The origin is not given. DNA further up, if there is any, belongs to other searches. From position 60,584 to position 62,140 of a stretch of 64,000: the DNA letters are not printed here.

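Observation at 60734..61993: OSB-type organellar ssDNA-binding protein with a recognisable PDF motif in a picoalga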

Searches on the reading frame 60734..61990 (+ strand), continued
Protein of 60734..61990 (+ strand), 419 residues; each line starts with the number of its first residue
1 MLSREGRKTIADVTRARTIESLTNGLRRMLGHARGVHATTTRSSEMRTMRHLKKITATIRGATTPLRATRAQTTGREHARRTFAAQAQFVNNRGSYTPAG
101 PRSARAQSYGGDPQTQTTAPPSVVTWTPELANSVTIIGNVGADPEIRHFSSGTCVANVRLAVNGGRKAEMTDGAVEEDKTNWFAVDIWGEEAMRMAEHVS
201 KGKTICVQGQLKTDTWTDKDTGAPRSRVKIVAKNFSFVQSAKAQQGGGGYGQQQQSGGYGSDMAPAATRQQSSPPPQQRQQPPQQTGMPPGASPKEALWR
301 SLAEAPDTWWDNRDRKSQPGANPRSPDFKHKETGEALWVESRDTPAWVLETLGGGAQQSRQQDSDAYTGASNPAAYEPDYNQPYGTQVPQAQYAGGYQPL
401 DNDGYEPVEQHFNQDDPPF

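Call 42: search_protein_families(library=pfam, proteins=[P0070, P0011, P0026, P0029, P0047, P0040, P0041, P0043, P0044], max_evalue=0.1)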
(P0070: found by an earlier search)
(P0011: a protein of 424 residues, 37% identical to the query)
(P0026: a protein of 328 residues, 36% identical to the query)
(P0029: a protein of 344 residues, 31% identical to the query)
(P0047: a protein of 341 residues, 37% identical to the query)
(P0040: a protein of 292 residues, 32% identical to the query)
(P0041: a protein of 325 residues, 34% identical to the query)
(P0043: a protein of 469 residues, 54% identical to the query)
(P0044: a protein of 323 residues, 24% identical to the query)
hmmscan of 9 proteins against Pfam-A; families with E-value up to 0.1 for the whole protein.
P0070 (380 aa): 1 family
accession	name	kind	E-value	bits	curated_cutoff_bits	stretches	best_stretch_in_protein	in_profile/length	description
PF00436.31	SSB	-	2.2e-24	85.9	26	1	79-184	2-103/104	Single-strand binding protein family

P0011 (424 aa): 1 family
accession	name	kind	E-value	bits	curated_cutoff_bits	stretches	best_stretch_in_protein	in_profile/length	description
PF00436.31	SSB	-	4.8e-18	65.6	26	1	109-219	2-103/104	Single-strand binding protein family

P0026 (328 aa): 1 family
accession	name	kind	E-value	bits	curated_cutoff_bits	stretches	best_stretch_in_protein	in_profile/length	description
PF00436.31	SSB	-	2.9e-22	79.1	26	1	87-182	2-103/104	Single-strand binding protein family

P0029 (344 aa): 1 family
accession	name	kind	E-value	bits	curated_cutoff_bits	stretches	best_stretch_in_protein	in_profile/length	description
PF00436.31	SSB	-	1e-18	67.7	26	1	93-187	2-102/104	Single-strand binding protein family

P0047 (341 aa): 2 families
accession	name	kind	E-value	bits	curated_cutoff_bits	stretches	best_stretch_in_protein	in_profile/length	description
PF00436.31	SSB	-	2.4e-13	50.5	26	1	54-149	3-103/104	Single-strand binding protein family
PF01336.31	tRNA_anti-codon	-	0.017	15.5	27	1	77-130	10-61/75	OB-fold nucleic acid binding domain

P0040 (292 aa): 2 families
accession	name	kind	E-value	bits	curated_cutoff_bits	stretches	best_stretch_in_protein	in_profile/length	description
PF00436.31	SSB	-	1.9e-14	54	26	1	81-174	2-103/104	Single-strand binding protein family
PF01336.31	tRNA_anti-codon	-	0.037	14.4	27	1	118-157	26-61/75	OB-fold nucleic acid binding domain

P0041 (325 aa): 3 families
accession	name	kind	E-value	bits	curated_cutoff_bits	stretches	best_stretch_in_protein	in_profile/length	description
PF00436.31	SSB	-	4.2e-18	65.8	26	1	106-199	2-103/104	Single-strand binding protein family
PF01336.31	tRNA_anti-codon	-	0.0087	16.4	27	1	143-196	26-71/75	OB-fold nucleic acid binding domain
PF21443.2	G3P_pilus-bind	-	0.097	13.3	27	0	167-215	7-55/105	G3P, pilus binding domain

P0043 (469 aa): 1 family
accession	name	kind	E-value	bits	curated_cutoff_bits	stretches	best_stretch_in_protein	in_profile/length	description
PF00436.31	SSB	-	0.0052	17.3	26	1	97-186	2-98/104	Single-strand binding protein family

P0044 (323 aa): 0 families

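Call 57: search_protein_families(library=phrogs, proteins=[window:60734-61990:+], max_evalue=0.01)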
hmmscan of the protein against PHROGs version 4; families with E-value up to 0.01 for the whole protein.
window:60734-61990:+ (419 aa): 2 families
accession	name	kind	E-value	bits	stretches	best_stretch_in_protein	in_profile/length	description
phrog_44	-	DNA, RNA and nucleotide metabolism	2.3e-33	117.1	1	132-315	88-252/271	single strand DNA binding protein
phrog_25370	-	unknown function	0.00017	22.2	1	132-163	3-34/48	-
